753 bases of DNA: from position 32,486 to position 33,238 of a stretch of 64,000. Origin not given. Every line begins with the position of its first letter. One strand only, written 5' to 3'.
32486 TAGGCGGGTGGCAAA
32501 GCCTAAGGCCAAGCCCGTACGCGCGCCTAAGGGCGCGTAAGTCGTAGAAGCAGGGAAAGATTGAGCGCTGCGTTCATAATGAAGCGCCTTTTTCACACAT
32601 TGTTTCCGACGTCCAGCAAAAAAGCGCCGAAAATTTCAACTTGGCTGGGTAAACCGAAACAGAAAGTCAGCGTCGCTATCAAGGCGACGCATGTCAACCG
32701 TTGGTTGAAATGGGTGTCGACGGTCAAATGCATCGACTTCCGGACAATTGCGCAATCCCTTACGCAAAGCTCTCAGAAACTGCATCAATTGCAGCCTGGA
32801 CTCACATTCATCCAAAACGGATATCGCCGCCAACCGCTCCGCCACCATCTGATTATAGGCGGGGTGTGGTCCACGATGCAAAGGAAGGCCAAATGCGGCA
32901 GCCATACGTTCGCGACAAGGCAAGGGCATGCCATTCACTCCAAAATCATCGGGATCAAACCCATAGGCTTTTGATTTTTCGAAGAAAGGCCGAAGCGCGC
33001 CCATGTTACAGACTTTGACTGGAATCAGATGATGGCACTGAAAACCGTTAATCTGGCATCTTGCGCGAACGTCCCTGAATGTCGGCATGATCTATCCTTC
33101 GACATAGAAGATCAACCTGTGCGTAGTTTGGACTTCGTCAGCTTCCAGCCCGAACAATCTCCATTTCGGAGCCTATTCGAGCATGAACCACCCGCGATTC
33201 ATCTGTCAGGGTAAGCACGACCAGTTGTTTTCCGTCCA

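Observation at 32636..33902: Low-GC two-gene cassette: an orphan 254-aa protein plus a stand-alone AHH/HNH-type nuclease, between kup and the leuA leader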

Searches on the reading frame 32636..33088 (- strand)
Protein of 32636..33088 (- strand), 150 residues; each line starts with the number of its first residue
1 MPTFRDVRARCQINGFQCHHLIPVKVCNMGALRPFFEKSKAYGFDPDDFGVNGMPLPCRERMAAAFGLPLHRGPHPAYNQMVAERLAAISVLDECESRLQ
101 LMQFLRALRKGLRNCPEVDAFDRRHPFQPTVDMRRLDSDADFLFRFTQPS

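Call 3: search_protein_families(library=pfam, proteins=[window:32636-33088:-], max_evalue=1)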
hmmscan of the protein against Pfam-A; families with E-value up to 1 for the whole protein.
window:32636-33088:- (150 aa): 1 family
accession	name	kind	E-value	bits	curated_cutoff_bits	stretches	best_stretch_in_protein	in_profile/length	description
PF14412.12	AHH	-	4.7e-13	49.5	22.3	1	14-110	15-109/111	A nuclease family of the HNH/ENDO VII superfamily with conserved AHH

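Call 4: search_protein_families(library=ncbifam, proteins=[window:32636-33088:-], max_evalue=1)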
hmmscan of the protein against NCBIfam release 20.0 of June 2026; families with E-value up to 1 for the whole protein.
window:32636-33088:- (150 aa): 0 families

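Call 5: search_protein_families(library=padloc, proteins=[window:32636-33088:-], max_evalue=1)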
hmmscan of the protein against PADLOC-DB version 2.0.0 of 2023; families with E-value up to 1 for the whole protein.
window:32636-33088:- (150 aa): 0 families

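Call 7: find_homologous_proteins(query=window:32636-33088:-)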
Query window:32636-33088:- (150 aa): 29 proteins with E <= 0.001 among 47 candidates.
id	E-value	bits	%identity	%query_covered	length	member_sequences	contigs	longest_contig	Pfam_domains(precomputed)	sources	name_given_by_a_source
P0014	3.7e-97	340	98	100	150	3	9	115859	PF14412.13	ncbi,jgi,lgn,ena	-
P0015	1.2e-96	339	98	100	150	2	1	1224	PF14412.13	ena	-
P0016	9.1e-87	307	93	100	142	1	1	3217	PF14412.13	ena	-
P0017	1.2e-86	306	90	100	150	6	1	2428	PF14412.13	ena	-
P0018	6.4e-84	297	86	100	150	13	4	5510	PF14412.13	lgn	-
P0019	6.3e-68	245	75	99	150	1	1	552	PF14412.13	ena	-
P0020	8.2e-63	229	83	81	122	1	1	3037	PF14412.13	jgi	jgi:hypothetical protein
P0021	5.0e-52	194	65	100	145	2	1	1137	PF14412.13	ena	-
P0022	3.6e-49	184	58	100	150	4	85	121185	PF14412.13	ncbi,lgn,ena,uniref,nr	ncbi:AHH domain-containing protein [Sphingorhabdus sp.]|uniref:AHH domain-containing protein n=1 Tax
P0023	5.1e-17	80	39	88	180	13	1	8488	PF14412.13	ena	-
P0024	5.2e-17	80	38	91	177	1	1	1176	PF14412.13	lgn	-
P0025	1.0e-15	76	37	89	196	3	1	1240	PF14412.13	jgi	jgi:hypothetical protein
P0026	4.6e-15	74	38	89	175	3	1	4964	PF14412.13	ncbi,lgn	-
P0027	1.2e-14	72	37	89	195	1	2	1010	PF14412.13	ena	-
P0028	6.5e-14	70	37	89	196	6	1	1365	PF14412.13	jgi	jgi:hypothetical protein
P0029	4.6e-13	67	37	88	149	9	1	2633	PF14412.13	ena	-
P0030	2.4e-12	65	35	91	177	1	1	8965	PF14412.13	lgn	-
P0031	4.6e-12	64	36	88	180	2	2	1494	PF14412.13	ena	-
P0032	4.9e-12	64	35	91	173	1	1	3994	PF14412.13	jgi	jgi:hypothetical protein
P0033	3.0e-11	61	34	90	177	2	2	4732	PF14412.13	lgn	-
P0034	3.7e-11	61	45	51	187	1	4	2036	PF14412.13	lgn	-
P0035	6.7e-11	60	37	91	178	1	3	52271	PF14412.13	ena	-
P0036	1.0e-10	60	44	59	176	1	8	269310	PF14412.13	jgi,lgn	jgi:hypothetical protein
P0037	2.7e-10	58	34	97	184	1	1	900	PF14412.13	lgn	-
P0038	8.2e-10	57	34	89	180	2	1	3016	PF14412.13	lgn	-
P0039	1.4e-9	56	38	65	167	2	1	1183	PF14412.13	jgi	-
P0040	1.9e-9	55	35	85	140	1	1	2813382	PF14412.13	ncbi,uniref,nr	ncbi:AHH domain-containing protein [Altererythrobacter sp. ZODW24]|uniref:AHH domain-containing prot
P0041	6.3e-9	54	34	89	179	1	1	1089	PF14412.13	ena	-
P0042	1.2e-6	46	32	86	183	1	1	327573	PF14412.13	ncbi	-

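Call 13: find_encoding_contigs(protein=P0022, flank=6000, max_places=4)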
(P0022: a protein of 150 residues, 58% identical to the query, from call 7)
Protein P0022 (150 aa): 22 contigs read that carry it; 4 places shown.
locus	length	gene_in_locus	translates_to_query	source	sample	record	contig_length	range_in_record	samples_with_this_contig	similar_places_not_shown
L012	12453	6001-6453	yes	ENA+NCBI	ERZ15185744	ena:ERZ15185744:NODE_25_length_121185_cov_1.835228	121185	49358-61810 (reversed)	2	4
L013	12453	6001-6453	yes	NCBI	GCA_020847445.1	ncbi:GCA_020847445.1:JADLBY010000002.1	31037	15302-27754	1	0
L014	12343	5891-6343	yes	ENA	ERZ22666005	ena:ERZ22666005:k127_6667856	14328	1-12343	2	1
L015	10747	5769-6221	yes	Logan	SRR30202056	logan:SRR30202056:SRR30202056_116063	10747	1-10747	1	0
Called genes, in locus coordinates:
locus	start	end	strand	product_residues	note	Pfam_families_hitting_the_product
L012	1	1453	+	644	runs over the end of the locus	PF01578:Cytochrom_C_asm, PF16327:CcmF_C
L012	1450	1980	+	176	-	PF00578:AhpC-TSA, PF08534:Redoxin, PF13098:Thioredoxin_2 (weak)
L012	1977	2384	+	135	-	PF03918:CcmH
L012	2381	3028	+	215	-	-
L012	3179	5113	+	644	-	PF02705:K_trans, PF22776:K_trans_C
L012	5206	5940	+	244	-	-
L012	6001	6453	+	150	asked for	PF14412:AHH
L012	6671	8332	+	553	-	PF00682:HMGL-like, PF22615:IPMS_D2, PF08502:LeuA_dimer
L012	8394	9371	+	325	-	PF03060:NMO, PF01070:FMN_dh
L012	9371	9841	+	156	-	PF00583:Acetyltransf_1, PF13673:Acetyltransf_10 (weak), PF13508:Acetyltransf_7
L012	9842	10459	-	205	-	PF04264:YceI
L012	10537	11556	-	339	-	PF02826:2-Hacid_dh_C (weak), PF03807:F420_oxidored (weak), PF07991:KARI_N, PF01450:KARI_C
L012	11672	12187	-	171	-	PF01842:ACT, PF22629:ACT_AHAS_ss, PF13710:ACT_5, PF10369:ALS_ss_C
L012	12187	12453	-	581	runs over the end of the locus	PF02776:TPP_enzyme_N, PF00205:TPP_enzyme_M, PF02775:TPP_enzyme_C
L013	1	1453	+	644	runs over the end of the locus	PF01578:Cytochrom_C_asm, PF16327:CcmF_C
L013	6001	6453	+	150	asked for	PF14412:AHH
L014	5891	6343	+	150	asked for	PF14412:AHH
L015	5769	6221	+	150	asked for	PF14412:AHH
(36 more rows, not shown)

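Call 14: find_encoding_contigs(protein=P0040, flank=6000, max_places=3)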
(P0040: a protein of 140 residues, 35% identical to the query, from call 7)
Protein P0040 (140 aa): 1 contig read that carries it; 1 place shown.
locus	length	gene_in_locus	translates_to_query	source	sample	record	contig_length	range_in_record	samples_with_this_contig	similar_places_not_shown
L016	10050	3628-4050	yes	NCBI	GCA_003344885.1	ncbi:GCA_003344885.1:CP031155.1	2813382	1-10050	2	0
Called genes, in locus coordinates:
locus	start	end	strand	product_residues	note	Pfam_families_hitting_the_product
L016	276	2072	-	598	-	PF01368:DHH, PF02272:DHHA1, PF17768:RecJ_OB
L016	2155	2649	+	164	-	-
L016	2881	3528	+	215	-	-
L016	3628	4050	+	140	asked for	PF14412:AHH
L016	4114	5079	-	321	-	PF03060:NMO, PF01070:FMN_dh (faint)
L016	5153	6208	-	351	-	PF04909:Amidohydro_2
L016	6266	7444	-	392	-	PF00144:Beta-lactamase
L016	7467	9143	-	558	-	PF00682:HMGL-like, PF22615:IPMS_D2, PF08502:LeuA_dimer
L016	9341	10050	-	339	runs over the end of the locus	PF02826:2-Hacid_dh_C, PF03807:F420_oxidored (weak), PF07991:KARI_N, PF01450:KARI_C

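Call 24: search_solved_structures(query=A2, max_evalue=10, show_alignments=2)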
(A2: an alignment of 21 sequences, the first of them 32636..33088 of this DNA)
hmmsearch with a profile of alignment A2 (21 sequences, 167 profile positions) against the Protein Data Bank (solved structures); distinct sequences matched with E-value up to 10: 0.

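Call 41: predict_structure(alignment_id=A2)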
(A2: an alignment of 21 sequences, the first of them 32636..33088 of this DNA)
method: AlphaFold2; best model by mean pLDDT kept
length: 150 residues; sequences in the alignment: 21
mean_pLDDT: 71.2   pTM: 0.65
mean pLDDT of the five models: 71.2, 68.0, 65.8, 60.7, 55.7
residues with pLDDT >= 90: 36; 70-90: 45; 50-70: 35; < 50: 34
segments of 3 or more residues with pLDDT < 50: 116-136, 139-150
pLDDT, mean of each block of 10 residues (from residue 1): 57 69 90 92 87 78 64 71 91 92 89 56 44 48 39
secondary structure, 60 per line:
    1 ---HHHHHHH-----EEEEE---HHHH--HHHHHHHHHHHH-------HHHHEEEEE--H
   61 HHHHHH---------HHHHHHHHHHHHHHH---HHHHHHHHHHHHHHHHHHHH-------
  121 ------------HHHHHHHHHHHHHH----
elements in order: H4-10 E16-20 H24-27 H30-41 H49-52 E53-57 H60-66 H76-90 H94-113 H133-146

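Call 43: find_related_loci(query=A2, collection=metagenome_contigs, flank=4000)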
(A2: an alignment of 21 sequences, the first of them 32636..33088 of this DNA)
Query A2 (150 aa) in metagenome_contigs; peptide patterns used: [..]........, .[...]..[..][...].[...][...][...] (x = any residue, [..] = any of these).
600 stretches matched a pattern (row limit reached: there are more); 309 encode a relative of the query (tblastn E <= 1e-3); the best 80 are kept; 80 distinct loci.
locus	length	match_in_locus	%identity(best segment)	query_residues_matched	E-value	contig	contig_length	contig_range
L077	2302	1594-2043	89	1-150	6e-93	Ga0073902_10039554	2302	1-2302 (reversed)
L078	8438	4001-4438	45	1-146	1e-35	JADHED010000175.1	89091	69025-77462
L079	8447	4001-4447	42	1-149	2e-32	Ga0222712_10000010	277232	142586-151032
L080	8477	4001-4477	34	15-149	1e-23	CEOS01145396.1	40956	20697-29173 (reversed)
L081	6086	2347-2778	38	15-148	2e-22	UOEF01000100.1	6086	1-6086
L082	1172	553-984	37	16-148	5e-22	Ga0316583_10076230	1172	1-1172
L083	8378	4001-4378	41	16-139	9e-22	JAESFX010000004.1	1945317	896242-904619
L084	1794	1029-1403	40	16-139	1e-21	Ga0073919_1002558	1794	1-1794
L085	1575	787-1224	38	15-149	8e-21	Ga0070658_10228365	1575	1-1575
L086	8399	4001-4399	35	15-144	1e-20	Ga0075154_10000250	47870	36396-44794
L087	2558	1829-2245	37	14-144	5e-20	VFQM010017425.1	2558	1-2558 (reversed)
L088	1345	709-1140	36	15-147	8e-20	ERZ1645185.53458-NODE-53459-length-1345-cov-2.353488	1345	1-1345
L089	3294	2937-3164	46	15-90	3e-19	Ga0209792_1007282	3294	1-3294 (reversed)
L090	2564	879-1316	37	15-149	4e-19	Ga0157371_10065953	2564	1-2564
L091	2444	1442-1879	35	15-149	5e-19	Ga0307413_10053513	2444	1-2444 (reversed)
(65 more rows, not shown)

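Call 44: find_related_loci(query=A2, collection=viral_contigs, flank=4000)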
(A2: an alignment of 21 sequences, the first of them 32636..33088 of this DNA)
Query A2 (150 aa) in viral_contigs; peptide patterns used: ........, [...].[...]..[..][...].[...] (x = any residue, [..] = any of these).
146 stretches matched a pattern, but none encodes a relative of the query by tblastn (E <= 1e-3).

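Call 46: fold_search(model_id=the predicted structure, library=pdb)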
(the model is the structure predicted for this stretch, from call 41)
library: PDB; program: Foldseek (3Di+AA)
matches with E <= 10: 34; with E <= 0.001: 0
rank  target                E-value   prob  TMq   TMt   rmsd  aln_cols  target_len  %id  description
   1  8hki_H                1.4e+00  0.04  0.16  0.11  17.1       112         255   16  Human TRiC open state (released 2023-12-13)
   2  9noc_H                1.6e+00  0.04  0.17  0.07  16.8       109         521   16  CCT G beta 5 S123L complex state 3 (released 2026-04-01)
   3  7x0a_H                1.9e+00  0.02  0.12  0.06  17.2       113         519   18  Cryo-EM structure of human TRiC-NPP state (released 2023-04-12)
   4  1q3s_A                2.0e+00  0.04  0.19  0.07  16.2       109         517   16  Crystal structure of the chaperonin from Thermococcus strain KS-1 (FormIII crystal complexed with ADP) (released 2004-01-27)
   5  9noc_h                2.4e+00  0.03  0.17  0.07  16.4       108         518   18  CCT G beta 5 S123L complex state 3 (released 2026-04-01)
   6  1q3r_A                2.7e+00  0.05  0.20  0.08  15.9       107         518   14  Crystal structure of the chaperonin from Thermococcus strain KS-1 (nucleotide-free form of single mutant) (released 2004-01-27)
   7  6rxu_CP               3.0e+00  0.03  0.23  0.16  34.2       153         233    8  Cryo-EM structure of the 90S pre-ribosome (Kre33-Noc4) from Chaetomium thermophilum, state B1 (released 2019-08-14)
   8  8rqk_S                3.0e+00  0.01  0.14  0.12  16.7       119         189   13  Structure of the complete Vaccinia DNA-dependent RNA polymerase complex at 2.65A resolution (released 2025-01-29)
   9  3j02_A                3.4e+00  0.04  0.21  0.08  15.8       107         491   12  Lidless D386A Mm-cpn in the pre-hydrolysis ATP-bound state (released 2011-05-18)
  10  7nvm_H                3.4e+00  0.03  0.19  0.08  16.6       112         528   16  Human TRiC complex in closed state with nanobody Nb18, actin and PhLP2A bound (released 2022-03-02)
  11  8ib8_G                3.6e+00  0.03  0.21  0.08  17.0       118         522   19  Human TRiC-PhLP2A-actin complex in the closed state (released 2023-12-20)
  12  3izh_A                3.8e+00  0.04  0.21  0.08  16.5       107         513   11  Mm-cpn D386A with ATP (released 2011-02-02)
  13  4b2t_h                3.8e+00  0.02  0.19  0.10  16.2       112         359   13  The crystal structures of the eukaryotic chaperonin CCT reveal its functional partitioning (released 2013-03-20)
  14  7nvl_H                4.3e+00  0.02  0.18  0.07  16.7       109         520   16  Human TRiC complex in closed state with nanobody bound (Consensus Map) (released 2022-03-02)
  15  1q2v_A                4.8e+00  0.03  0.20  0.08  15.9       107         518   14  Crystal structure of the chaperonin from Thermococcus strain KS-1 (nucleotide-free form) (released 2004-01-27)
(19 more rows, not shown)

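Call 65: search_dna_similar(query=window:32636-33088:-, collection=plasmids, mode=protein, max_evalue=0.001, max_rows=15)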
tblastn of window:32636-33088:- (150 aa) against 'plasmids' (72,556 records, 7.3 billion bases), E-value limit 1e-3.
No match.

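Call 67: search_dna_similar(query=window:32636-33088:-, collection=phages, mode=protein, max_evalue=0.001, max_rows=10)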
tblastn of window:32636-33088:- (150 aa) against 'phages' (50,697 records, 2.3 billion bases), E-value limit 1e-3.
No match.

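Call 75: search_protein_families(library=pfam, proteins=[L016:2155-2649:+, L081:2296-2790:+], max_evalue=0.01)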
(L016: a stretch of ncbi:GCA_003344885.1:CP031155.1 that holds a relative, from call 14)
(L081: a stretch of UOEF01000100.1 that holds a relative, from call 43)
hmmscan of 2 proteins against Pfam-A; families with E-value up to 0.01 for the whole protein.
L016:2155-2649:+ (164 aa): 2 families
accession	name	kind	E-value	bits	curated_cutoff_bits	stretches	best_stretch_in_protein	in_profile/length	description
PF00258.30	Flavodoxin_1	-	0.00036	21.1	25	1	11-60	1-55/143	Flavodoxin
PF03358.20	FMN_red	-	0.0039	17.2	24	1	46-104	66-124/152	NADPH-dependent FMN reductase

L081:2296-2790:+ (164 aa): 1 family
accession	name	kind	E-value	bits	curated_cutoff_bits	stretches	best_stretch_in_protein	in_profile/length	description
PF14412.12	AHH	-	3.1e-11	43.7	22.3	1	6-117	4-108/111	A nuclease family of the HNH/ENDO VII superfamily with conserved AHH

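Call 109: find_encoding_contigs(protein=P0036, flank=4000, max_places=2)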
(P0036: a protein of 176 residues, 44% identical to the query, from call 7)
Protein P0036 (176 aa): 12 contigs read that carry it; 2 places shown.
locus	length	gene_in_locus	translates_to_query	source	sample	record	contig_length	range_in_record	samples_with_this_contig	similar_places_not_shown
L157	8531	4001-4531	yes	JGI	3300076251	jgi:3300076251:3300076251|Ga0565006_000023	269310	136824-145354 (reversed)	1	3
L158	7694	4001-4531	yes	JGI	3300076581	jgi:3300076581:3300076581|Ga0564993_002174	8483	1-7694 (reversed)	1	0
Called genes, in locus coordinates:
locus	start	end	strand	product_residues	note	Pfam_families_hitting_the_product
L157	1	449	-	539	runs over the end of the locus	PF00732:GMC_oxred_N, PF00890:FAD_binding_2 (faint), PF01266:DAO (faint), PF05199:GMC_oxred_C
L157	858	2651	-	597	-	PF01368:DHH, PF02272:DHHA1, PF17768:RecJ_OB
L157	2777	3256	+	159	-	PF03358:FMN_red (weak)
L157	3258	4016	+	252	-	-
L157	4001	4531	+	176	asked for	PF14412:AHH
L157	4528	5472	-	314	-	PF03060:NMO, PF01070:FMN_dh (weak)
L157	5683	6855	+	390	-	PF13452:FAS1_DH_region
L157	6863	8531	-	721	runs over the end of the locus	PF17764:PriA_3primeBD, PF00270:DEAD, PF04851:ResIII, PF00271:Helicase_C (faint), PF18319:Zn_ribbon_PriA, PF18074:PriA_C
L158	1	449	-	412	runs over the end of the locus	?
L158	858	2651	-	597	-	PF01368:DHH, PF02272:DHHA1, PF17768:RecJ_OB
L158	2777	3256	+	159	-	PF03358:FMN_red (weak)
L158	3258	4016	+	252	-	-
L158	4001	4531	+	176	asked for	PF14412:AHH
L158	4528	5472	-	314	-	PF03060:NMO, PF01070:FMN_dh (weak)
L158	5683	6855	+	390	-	PF13452:FAS1_DH_region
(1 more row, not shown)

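Call 110: find_encoding_contigs(protein=P0023, flank=4000, max_places=2)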
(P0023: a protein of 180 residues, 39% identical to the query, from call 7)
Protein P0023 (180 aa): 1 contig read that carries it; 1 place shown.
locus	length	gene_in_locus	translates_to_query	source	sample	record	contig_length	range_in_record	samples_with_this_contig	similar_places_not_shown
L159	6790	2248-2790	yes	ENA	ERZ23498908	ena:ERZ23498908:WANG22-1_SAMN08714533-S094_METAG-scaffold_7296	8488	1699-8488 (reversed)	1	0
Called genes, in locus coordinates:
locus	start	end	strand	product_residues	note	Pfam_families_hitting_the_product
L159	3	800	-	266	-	?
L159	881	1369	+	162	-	PF03358:FMN_red (faint)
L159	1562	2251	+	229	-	-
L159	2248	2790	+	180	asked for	PF14412:AHH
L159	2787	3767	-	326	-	PF03060:NMO, PF01070:FMN_dh (weak)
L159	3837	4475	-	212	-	PF01694:Rhomboid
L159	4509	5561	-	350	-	PF04909:Amidohydro_2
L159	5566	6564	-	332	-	PF02826:2-Hacid_dh_C (faint), PF03807:F420_oxidored (faint), PF07991:KARI_N, PF01450:KARI_C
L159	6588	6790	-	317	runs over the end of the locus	PF01745:IPT (weak), PF01715:IPPT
